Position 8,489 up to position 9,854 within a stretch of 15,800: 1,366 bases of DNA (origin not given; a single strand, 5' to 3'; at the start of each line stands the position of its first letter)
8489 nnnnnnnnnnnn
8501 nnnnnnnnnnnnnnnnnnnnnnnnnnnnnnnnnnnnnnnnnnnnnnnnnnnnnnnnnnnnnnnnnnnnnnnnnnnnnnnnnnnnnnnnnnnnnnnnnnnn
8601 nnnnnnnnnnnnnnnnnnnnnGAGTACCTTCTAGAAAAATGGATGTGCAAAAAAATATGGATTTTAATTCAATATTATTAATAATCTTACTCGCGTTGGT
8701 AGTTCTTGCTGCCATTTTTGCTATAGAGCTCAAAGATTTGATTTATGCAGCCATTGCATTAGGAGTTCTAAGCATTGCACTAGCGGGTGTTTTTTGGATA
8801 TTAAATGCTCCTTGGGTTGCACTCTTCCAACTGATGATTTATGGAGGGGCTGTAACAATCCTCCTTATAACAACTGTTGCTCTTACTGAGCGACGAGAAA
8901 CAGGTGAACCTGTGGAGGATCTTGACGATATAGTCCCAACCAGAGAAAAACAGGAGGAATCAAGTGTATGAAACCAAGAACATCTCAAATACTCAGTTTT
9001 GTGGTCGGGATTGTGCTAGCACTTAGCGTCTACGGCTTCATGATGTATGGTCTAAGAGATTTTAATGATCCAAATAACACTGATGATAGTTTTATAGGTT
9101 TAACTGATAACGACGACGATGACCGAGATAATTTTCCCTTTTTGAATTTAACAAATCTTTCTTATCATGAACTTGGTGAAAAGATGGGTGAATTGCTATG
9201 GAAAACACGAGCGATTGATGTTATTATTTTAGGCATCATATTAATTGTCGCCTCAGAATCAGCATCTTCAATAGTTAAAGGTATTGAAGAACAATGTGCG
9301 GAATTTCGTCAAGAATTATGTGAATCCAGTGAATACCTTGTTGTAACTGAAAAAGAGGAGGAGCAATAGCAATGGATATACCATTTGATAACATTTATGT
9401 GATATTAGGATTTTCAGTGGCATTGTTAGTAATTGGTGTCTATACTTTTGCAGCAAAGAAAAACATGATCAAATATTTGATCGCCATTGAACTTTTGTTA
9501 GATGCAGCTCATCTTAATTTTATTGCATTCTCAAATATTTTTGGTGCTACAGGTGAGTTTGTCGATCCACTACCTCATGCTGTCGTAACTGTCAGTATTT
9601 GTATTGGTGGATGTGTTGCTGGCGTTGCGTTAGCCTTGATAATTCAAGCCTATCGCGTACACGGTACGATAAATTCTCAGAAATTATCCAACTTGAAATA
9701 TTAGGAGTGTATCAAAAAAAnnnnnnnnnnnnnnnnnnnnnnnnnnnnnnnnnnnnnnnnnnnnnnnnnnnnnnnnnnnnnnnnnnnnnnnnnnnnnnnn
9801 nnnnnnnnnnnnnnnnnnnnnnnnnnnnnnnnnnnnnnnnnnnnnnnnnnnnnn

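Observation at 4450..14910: Twelve-gene operon with complex I gene order and membrane arm but a genuine [NiFe]-hydrogenase catalytic core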

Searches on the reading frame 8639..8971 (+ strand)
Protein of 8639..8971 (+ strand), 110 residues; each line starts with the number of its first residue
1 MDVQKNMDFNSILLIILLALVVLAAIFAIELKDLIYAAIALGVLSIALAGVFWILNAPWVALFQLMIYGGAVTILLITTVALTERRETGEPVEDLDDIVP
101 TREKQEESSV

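Call 4: search_protein_families(library=pfam, proteins=[window:8639-8971:+], max_evalue=0.01)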
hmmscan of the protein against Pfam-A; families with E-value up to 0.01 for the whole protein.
window:8639-8971:+ (110 aa): 2 families
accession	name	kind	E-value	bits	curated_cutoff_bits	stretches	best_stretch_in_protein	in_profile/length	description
PF00499.25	Oxidored_q3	-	8.8e-14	51.9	33.2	1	25-91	2-68/146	NADH-ubiquinone/plastoquinone oxidoreductase chain 6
PF13244.11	MbhD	-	1.4e-08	35.2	27.2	1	19-84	1-66/67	MBH, subunit D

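Call 19: search_protein_families(library=ncbifam, proteins=[window:8639-8971:+], max_evalue=0.001)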
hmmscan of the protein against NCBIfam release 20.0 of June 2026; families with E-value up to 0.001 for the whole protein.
window:8639-8971:+ (110 aa): 19 families
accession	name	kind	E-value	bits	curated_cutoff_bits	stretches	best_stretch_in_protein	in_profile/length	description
NF005168.0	PRK06638.2-3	equivalog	9.4e-16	58.2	154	1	11-89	5-83/172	NADH-quinone oxidoreductase subunit J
NF005163.0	PRK06638.1-3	equivalog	6.6e-15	55.1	174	1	10-93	8-91/203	NADH-quinone oxidoreductase subunit J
NF009159.0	PRK12504.1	equivalog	2.5e-12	47.1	141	1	11-95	4-88/178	DUF4040 domain-containing protein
NF006242.0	PRK08378.1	subfamily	9.8e-12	45.2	98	1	8-90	2-84/85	hypothetical protein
NF005025.0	PRK06433.1-5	equivalog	3.7e-11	43.2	95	1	13-93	15-95/96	NADH dehydrogenase subunit J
NF005165.0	PRK06638.1-5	equivalog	6.8e-09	35.1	192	1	11-83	20-92/282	NADH-quinone oxidoreductase subunit J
NF005023.0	PRK06433.1-2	equivalog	4.3e-08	33.5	92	1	12-86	5-79/82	NADH dehydrogenase subunit J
NF005024.0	PRK06433.1-4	equivalog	7.8e-08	32.4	101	1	13-88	7-83/89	NADH dehydrogenase subunit J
NF005166.0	PRK06638.2-1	equivalog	1e-07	32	284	1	12-86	6-80/174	NADH-quinone oxidoreductase subunit J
NF009161.0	PRK12507.1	equivalog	1.4e-07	31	272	1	5-89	3-87/336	putative monovalent cation/H+ antiporter subunit B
NF004923.0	PRK06280.1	equivalog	1.7e-07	31.5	80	1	12-87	3-78/79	hypothetical protein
NF005164.0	PRK06638.1-4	equivalog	4.4e-07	29.5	154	1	7-80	1-74/211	NADH-quinone oxidoreductase subunit J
NF005167.0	PRK06638.2-2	equivalog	9.1e-06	25.5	137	1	13-76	6-69/176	NADH-quinone oxidoreductase subunit J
NF009287.0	PRK12647.1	equivalog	2.4e-05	23.1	937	1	14-92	601-679/773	putative monovalent cation/H+ antiporter subunit A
NF009285.0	PRK12645.1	equivalog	9.9e-05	20.7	1028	1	11-84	628-701/804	Na+/H+ antiporter subunit A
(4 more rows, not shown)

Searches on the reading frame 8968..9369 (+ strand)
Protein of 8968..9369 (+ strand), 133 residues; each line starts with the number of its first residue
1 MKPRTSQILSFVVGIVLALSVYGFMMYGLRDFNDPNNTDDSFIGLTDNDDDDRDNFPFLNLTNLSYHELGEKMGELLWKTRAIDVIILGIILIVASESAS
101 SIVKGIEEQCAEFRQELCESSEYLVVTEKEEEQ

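Call 4: search_protein_families(library=pfam, proteins=[window:8968-9369:+], max_evalue=0.01)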
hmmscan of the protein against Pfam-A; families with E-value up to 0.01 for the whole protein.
window:8968-9369:+ (133 aa): 1 family
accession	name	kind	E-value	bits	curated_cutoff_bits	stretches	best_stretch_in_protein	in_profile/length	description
PF05767.17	Pox_A14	-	0.0053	17.3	27.7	0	5-29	46-70/93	Poxvirus virion envelope protein A14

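Call 19: search_protein_families(library=ncbifam, proteins=[window:8968-9369:+], max_evalue=0.001)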
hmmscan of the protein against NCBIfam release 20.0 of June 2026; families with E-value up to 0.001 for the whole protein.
window:8968-9369:+ (133 aa): 0 families

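Call 41: search_solved_structures(query=window:8968-9369:+, max_evalue=10, show_alignments=2)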
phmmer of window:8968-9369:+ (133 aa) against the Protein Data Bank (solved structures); distinct sequences matched with E-value up to 10: 0.

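Call 43: search_protein_families(library=pfam, proteins=[window:8968-9369:+], max_evalue=10)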
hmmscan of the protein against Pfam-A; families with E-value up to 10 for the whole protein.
window:8968-9369:+ (133 aa): 1 family
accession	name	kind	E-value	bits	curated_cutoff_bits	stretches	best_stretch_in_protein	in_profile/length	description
PF05767.17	Pox_A14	-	0.0053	17.3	27.7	1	5-29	46-70/93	Poxvirus virion envelope protein A14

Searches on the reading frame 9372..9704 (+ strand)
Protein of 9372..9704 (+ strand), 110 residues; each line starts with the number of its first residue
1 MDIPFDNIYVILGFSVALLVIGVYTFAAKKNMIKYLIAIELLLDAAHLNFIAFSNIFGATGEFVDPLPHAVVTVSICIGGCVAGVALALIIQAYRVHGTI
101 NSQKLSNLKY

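Call 4: search_protein_families(library=pfam, proteins=[window:9372-9704:+], max_evalue=0.01)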
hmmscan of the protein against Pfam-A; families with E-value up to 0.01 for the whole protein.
window:9372-9704:+ (110 aa): 1 family
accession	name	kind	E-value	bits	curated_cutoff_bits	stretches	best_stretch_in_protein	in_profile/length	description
PF00420.29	Oxidored_q2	-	3.5e-20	72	26.1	1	12-109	3-94/95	NADH-ubiquinone/plastoquinone oxidoreductase chain 4L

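Call 19: search_protein_families(library=ncbifam, proteins=[window:9372-9704:+], max_evalue=0.001)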
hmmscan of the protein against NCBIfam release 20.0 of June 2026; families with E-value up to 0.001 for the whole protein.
window:9372-9704:+ (110 aa): 19 families
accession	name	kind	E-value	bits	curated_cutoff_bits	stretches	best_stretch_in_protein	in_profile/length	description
NF006250.0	PRK08388.1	equivalog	1.1e-14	54.9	137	1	60-109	69-118/119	putative monovalent cation/H+ antiporter subunit C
NF004322.0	PRK05715.1-4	equivalog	2.4e-14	53.2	128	1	10-109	8-103/104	NADH-quinone oxidoreductase subunit NuoK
NF040614.1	F420_dehyd_FpoK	exception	3.4e-14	53.1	145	1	9-109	3-97/98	F420H2 dehydrogenase subunit FpoK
NF005621.0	PRK07375.1-6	equivalog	4.1e-13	49.2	126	1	15-109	14-117/120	putative monovalent cation/H+ antiporter subunit C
NF004320.0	PRK05715.1-2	equivalog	3.1e-12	46.4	57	1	11-110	6-99/99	NADH-quinone oxidoreductase subunit NuoK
NF004321.0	PRK05715.1-3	equivalog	1.5e-10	41.2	91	1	11-109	9-100/101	NADH-quinone oxidoreductase subunit NuoK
NF005618.0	PRK07375.1-3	equivalog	2.2e-09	37.6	107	1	64-105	74-115/119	putative monovalent cation/H+ antiporter subunit C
NF004323.0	PRK05715.1-5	equivalog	3.7e-09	36.8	89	1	12-108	9-100/102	NADH-quinone oxidoreductase subunit NuoK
NF004319.0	PRK05715.1-1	equivalog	6.4e-08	32.7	101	1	15-109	11-99/100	NADH-quinone oxidoreductase subunit NuoK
NF009303.0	PRK12660.1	subfamily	9e-08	32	132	1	10-105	7-107/114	putative monovalent cation/H+ antiporter subunit C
NF009302.0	PRK12659.1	equivalog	1.4e-07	31.4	154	1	7-104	16-109/117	Na+/H+ antiporter subunit C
NF005623.0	PRK07375.2-2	equivalog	7.7e-07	29.2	81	1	15-93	6-90/93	putative monovalent cation/H+ antiporter subunit C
NF005619.0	PRK07375.1-4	equivalog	1.4e-06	28.7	145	1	10-105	4-107/111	Na+/H+ antiporter subunit C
NF006372.0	PRK08600.1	equivalog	1.6e-06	28.2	127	1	17-104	11-105/113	Na(+)/H(+) antiporter subunit C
NF009304.0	PRK12661.1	equivalog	8.4e-06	25.9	152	0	60-108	90-138/140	putative monovalent cation/H+ antiporter subunit C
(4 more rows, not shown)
